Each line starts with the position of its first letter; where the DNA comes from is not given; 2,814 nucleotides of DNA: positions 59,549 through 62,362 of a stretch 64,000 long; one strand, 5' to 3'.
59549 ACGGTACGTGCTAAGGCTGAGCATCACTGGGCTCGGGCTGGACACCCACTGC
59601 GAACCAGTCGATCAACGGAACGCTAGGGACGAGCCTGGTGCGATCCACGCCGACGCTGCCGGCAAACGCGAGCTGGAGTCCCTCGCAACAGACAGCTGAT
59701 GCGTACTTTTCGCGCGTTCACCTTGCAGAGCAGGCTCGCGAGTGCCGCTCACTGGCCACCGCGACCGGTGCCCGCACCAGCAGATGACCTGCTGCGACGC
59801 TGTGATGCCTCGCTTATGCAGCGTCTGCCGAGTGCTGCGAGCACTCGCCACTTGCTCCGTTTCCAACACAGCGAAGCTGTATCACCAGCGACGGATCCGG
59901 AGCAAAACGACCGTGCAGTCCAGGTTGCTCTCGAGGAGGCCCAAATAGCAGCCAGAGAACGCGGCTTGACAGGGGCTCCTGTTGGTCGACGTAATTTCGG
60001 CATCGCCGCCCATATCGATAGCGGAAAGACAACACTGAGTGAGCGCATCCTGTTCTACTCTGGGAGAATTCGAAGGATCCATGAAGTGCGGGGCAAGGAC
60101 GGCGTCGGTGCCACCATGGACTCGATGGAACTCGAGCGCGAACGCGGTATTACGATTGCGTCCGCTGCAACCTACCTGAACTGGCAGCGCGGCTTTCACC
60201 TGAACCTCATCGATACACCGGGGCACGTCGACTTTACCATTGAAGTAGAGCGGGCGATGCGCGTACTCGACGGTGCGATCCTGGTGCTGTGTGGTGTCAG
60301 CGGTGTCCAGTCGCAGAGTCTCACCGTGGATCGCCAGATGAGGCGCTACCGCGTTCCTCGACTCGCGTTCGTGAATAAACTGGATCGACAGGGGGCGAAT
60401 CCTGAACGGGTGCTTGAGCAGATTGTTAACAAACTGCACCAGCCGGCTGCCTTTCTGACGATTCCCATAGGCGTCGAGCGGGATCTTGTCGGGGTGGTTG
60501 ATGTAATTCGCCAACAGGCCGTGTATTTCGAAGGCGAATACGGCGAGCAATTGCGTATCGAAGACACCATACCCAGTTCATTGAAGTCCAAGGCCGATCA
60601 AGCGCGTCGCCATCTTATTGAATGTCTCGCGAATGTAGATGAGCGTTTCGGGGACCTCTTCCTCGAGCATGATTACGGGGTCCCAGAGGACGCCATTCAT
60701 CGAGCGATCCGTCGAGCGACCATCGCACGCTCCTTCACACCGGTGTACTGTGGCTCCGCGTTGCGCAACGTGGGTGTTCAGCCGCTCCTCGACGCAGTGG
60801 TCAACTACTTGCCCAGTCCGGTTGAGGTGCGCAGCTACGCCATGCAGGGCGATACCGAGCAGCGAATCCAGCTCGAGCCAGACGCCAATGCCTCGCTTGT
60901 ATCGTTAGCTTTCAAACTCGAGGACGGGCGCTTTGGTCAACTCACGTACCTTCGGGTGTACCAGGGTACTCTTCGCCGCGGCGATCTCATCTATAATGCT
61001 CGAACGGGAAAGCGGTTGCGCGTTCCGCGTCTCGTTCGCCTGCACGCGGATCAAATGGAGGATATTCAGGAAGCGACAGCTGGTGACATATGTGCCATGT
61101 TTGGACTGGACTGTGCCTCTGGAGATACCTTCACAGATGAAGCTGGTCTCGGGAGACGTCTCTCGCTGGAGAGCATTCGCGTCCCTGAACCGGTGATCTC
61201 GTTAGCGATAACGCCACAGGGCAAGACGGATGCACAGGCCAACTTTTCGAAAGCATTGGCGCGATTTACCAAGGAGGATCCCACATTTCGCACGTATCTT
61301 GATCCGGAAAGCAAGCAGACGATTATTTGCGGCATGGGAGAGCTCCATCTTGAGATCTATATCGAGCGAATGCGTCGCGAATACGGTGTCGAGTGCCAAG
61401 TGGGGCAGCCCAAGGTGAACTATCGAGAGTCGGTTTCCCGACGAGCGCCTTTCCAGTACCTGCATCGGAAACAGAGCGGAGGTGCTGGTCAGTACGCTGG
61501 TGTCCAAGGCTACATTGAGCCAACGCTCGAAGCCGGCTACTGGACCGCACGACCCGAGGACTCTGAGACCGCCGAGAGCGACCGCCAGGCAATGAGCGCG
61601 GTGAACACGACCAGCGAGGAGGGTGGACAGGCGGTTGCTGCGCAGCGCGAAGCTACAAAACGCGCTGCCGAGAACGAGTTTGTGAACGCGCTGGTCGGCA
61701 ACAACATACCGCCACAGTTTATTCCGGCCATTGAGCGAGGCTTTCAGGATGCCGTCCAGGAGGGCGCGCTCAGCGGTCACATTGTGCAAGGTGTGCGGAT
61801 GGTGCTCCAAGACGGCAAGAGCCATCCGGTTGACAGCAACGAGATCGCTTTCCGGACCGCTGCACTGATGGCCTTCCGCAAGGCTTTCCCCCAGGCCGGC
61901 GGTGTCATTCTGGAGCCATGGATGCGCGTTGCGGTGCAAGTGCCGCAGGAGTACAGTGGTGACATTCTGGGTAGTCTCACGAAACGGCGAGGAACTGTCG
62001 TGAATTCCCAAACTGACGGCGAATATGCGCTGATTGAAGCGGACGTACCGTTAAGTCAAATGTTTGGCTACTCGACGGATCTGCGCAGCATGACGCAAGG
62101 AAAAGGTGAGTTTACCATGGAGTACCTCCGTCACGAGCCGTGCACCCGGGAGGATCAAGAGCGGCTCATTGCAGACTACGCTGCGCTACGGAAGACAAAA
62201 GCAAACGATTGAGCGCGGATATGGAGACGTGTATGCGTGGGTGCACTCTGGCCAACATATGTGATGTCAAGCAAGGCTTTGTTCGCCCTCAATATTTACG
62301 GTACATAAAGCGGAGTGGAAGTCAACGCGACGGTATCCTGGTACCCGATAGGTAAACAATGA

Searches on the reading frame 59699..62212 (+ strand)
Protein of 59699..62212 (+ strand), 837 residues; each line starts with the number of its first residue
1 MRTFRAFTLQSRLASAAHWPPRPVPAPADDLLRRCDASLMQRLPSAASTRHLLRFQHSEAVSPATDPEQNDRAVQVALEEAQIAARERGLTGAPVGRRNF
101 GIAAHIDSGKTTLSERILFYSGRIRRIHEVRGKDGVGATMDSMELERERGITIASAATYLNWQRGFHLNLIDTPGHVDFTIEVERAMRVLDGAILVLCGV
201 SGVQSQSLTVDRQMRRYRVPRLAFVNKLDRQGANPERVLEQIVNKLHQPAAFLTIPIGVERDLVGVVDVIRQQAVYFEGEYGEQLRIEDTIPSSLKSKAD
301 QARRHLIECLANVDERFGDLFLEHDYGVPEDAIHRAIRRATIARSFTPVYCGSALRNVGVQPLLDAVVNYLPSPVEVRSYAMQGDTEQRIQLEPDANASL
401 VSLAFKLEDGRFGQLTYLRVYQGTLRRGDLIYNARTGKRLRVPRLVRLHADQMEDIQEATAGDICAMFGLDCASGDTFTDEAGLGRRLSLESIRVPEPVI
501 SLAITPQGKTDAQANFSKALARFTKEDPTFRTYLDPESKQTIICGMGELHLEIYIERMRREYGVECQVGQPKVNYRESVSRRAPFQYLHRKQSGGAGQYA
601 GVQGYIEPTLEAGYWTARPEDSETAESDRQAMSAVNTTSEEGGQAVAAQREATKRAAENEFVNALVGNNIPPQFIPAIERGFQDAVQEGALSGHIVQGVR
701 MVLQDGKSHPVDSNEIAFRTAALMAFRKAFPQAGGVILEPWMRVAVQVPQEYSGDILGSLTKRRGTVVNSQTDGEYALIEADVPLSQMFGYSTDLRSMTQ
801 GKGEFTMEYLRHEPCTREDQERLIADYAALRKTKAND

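Call 9: search_protein_families(library=pfam, proteins=[window:59699-62212:+])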
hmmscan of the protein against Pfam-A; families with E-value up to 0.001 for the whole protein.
window:59699-62212:+ (837 aa): 7 families
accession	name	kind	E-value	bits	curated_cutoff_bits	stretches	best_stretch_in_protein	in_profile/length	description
PF00009.33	GTP_EFTU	-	3.1e-58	196.9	26.5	1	98-373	4-188/188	Elongation factor Tu GTP binding domain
PF03764.24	EFG_IV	-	4.9e-31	107.5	24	2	654-733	41-120/121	Elongation factor G, domain IV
PF14492.12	EFG_III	-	4.5e-29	100.8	27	1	495-569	1-74/75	Elongation Factor G, domain III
PF00679.30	EFG_C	-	5.3e-27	94.1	27.9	1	737-822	2-88/89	Elongation factor G C-terminus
PF03144.31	GTP_EFTU_D2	-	2e-15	57.4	30.3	1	413-479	1-73/73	Elongation factor Tu domain 2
PF22042.2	EF-G_D2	-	7.4e-12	45.7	27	1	410-480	13-83/84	Elongation factor G domain 2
PF16658.11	RF3_C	-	1.6e-05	25.2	40.1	1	514-581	24-91/132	Class II release factor RF3, C-terminal domain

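Call 10: find_encoding_contigs(protein=window:59699-62212:+, flank=2000, max_places=4)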
Protein window:59699-62212:+ (837 aa): 23 contigs read that carry it; 4 places shown.
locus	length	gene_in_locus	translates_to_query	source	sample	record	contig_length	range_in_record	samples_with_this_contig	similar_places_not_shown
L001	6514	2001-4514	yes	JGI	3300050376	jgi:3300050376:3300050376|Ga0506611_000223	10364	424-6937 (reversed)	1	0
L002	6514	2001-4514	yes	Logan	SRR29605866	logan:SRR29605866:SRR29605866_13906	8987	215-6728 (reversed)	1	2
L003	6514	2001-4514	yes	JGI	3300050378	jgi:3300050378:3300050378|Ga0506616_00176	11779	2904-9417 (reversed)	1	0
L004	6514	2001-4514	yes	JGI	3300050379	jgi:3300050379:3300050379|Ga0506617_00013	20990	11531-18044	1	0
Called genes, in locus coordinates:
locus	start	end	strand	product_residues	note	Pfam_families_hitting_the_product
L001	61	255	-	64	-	-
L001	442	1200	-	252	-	PF01121:CoaE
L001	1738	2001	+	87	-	-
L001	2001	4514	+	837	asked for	PF00009:GTP_EFTU, PF03144:GTP_EFTU_D2, PF22042:EF-G_D2, PF14492:EFG_III, PF16658:RF3_C (faint), PF03764:EFG_IV, PF00679:EFG_C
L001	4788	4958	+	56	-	-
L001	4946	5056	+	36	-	-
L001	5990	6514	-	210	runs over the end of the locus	-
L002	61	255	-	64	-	-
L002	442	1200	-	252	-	PF01121:CoaE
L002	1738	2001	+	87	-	-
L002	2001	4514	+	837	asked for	PF00009:GTP_EFTU, PF03144:GTP_EFTU_D2, PF22042:EF-G_D2, PF14492:EFG_III, PF16658:RF3_C (faint), PF03764:EFG_IV, PF00679:EFG_C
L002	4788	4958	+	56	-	-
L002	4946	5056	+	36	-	-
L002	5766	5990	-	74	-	-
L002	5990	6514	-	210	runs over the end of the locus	-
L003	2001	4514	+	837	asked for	PF00009:GTP_EFTU, PF03144:GTP_EFTU_D2, PF22042:EF-G_D2, PF14492:EFG_III, PF16658:RF3_C (faint), PF03764:EFG_IV, PF00679:EFG_C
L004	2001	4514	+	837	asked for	PF00009:GTP_EFTU, PF03144:GTP_EFTU_D2, PF22042:EF-G_D2, PF14492:EFG_III, PF16658:RF3_C (faint), PF03764:EFG_IV, PF00679:EFG_C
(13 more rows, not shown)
